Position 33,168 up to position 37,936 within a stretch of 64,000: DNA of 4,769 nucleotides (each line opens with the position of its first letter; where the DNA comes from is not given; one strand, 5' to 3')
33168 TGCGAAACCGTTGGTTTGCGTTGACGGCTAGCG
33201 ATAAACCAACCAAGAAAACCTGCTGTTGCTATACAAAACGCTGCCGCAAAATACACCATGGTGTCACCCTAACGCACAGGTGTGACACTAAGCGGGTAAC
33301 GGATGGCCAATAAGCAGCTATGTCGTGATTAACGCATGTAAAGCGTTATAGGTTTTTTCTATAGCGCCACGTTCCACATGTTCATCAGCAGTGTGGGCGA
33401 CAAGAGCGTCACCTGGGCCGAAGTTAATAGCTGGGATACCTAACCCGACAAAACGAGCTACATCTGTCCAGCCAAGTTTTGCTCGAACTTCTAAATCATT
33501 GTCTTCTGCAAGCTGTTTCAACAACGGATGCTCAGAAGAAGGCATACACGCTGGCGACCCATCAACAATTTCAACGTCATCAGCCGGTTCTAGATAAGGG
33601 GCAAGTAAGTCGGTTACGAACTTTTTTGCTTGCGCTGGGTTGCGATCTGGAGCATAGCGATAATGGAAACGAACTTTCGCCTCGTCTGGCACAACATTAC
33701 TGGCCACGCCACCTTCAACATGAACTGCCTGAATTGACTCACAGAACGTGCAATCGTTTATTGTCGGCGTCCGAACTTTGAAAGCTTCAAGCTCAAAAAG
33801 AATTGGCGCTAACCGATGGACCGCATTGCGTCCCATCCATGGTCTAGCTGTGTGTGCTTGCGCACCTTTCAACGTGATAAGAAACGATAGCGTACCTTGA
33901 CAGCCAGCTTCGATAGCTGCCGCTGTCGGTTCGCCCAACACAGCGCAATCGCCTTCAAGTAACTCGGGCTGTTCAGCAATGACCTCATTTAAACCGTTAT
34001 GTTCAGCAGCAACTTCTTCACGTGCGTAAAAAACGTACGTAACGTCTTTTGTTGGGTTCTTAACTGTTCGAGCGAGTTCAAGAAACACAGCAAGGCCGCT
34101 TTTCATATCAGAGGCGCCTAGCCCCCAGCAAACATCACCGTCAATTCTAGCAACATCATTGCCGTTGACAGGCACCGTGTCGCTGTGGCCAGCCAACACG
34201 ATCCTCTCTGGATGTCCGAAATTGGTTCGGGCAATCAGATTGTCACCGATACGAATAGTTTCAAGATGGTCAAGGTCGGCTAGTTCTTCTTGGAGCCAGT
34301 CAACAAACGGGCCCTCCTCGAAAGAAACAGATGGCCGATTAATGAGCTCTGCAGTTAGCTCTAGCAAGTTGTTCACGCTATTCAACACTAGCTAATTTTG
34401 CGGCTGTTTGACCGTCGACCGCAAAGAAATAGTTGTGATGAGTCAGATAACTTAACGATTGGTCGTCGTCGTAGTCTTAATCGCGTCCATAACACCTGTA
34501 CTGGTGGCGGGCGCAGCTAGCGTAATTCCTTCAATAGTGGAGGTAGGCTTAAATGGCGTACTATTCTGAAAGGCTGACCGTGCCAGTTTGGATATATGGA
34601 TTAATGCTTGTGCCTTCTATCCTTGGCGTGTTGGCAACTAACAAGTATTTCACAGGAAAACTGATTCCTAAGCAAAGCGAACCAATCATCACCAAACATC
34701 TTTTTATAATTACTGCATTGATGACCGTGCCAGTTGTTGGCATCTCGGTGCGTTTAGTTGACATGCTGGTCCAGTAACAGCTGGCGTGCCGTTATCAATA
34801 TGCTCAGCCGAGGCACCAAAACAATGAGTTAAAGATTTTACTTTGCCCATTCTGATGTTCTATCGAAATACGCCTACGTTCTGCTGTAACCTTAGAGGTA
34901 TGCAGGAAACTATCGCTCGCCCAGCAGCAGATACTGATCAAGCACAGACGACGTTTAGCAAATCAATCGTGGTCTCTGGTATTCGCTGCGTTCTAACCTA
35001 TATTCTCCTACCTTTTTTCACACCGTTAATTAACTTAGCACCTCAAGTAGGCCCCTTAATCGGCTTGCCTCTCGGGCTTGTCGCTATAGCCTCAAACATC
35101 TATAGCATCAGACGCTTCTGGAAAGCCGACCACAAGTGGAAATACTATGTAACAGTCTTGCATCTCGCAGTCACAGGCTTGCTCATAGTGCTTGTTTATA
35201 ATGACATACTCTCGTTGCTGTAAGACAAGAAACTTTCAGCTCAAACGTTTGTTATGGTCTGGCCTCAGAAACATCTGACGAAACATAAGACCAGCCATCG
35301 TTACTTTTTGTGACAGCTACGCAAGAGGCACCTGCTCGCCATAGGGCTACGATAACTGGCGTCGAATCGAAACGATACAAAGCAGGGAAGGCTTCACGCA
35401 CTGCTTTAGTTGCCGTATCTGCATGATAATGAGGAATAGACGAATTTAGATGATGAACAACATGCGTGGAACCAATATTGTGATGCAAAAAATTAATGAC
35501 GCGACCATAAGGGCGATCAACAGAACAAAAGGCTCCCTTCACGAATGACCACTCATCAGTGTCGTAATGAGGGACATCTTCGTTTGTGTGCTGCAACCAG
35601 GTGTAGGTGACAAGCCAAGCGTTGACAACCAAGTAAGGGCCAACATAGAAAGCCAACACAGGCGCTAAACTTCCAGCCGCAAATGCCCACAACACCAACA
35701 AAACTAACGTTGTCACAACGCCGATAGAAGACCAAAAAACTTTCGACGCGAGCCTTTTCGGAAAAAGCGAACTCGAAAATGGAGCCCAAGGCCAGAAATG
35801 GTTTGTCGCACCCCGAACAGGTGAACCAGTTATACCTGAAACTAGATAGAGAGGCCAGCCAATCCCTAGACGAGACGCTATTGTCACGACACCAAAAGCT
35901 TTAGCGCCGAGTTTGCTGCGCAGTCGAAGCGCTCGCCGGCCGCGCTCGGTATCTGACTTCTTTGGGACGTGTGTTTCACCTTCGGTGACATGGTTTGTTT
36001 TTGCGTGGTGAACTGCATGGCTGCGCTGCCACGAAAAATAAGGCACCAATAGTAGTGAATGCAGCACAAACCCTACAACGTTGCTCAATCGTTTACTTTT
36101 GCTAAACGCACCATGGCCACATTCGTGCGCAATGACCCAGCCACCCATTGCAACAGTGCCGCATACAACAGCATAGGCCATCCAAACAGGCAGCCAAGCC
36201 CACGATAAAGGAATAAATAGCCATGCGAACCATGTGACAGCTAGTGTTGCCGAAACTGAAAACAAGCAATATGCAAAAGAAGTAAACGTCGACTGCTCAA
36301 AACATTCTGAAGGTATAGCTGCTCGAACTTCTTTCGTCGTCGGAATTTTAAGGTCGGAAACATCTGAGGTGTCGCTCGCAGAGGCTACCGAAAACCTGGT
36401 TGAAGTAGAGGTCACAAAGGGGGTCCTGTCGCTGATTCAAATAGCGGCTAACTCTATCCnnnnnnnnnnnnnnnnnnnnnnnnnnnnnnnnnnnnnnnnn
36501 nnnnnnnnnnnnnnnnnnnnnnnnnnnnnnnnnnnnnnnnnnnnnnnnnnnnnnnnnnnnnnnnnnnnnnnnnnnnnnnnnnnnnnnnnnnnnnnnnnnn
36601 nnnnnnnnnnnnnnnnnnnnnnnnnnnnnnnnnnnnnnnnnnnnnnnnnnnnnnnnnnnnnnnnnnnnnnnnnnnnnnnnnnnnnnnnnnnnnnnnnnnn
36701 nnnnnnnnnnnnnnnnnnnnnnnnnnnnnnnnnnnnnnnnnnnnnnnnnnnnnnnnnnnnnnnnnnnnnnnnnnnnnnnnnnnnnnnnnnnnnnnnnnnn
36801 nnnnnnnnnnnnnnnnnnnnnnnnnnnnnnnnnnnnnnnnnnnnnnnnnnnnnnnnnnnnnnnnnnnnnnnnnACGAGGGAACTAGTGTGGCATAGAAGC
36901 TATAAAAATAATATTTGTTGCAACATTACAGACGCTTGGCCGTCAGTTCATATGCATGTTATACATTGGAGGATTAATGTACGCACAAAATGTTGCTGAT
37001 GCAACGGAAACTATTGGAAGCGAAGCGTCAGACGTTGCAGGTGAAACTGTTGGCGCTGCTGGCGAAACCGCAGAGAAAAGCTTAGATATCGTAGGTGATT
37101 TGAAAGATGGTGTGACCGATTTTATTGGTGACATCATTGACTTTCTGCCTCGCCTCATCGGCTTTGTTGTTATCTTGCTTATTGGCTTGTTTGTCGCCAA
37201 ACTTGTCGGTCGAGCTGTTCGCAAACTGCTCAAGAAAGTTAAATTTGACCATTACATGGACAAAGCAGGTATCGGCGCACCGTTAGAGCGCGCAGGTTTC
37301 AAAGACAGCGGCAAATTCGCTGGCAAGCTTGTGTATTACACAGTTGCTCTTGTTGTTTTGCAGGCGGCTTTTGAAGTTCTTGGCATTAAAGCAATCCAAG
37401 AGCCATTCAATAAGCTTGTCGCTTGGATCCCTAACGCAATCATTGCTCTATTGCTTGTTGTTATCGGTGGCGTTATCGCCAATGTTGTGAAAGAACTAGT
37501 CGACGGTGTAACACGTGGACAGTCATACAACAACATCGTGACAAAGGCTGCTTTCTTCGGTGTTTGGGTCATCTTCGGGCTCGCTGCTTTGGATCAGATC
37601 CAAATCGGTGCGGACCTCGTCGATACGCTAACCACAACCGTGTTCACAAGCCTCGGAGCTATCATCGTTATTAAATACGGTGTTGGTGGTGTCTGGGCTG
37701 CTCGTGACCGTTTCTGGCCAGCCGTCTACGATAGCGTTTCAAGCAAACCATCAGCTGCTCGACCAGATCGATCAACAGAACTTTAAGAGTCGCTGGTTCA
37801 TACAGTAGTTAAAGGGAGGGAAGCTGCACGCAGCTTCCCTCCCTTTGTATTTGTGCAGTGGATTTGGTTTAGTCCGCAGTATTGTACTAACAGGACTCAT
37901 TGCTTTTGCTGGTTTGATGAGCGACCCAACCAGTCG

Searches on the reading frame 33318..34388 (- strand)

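Call 59: search_protein_families(library=pfam, proteins=[window:33318-34388:-], max_evalue=0.0001)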
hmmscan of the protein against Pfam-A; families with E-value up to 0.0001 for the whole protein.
window:33318-34388:- (356 aa): 3 families
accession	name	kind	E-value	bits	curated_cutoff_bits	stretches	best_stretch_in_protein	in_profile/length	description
PF01546.33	Peptidase_M20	-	6.6e-20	72.3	24.6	1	65-355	2-205/206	Peptidase family M20/M25/M40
PF07687.19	M20_dimer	-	4.2e-14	52.8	21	1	164-266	4-103/107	Peptidase dimerisation domain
PF04389.22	Peptidase_M28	-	7.5e-10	39.3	21.3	1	50-126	1-68/193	Peptidase family M28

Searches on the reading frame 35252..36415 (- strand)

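Call 59: search_protein_families(library=pfam, proteins=[window:35252-36415:-], max_evalue=0.0001)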
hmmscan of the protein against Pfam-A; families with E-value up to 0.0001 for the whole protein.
window:35252-36415:- (387 aa): 1 family
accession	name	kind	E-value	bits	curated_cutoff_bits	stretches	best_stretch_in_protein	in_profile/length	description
PF00487.30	FA_desaturase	-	3.9e-31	109.2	29.7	1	74-347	3-246/253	Fatty acid desaturase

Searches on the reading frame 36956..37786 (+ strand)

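Call 25: search_protein_families(library=pfam, proteins=[window:36956-37786:+], max_evalue=0.001)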
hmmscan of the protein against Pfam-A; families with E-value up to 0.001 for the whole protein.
window:36956-37786:+ (276 aa): 1 family
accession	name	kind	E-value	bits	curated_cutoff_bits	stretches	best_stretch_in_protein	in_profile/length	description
PF05552.17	MS_channel_1st_1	-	2.7e-23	82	22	2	53-98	3-48/50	Mechanosensitive ion channel, conserved TM helix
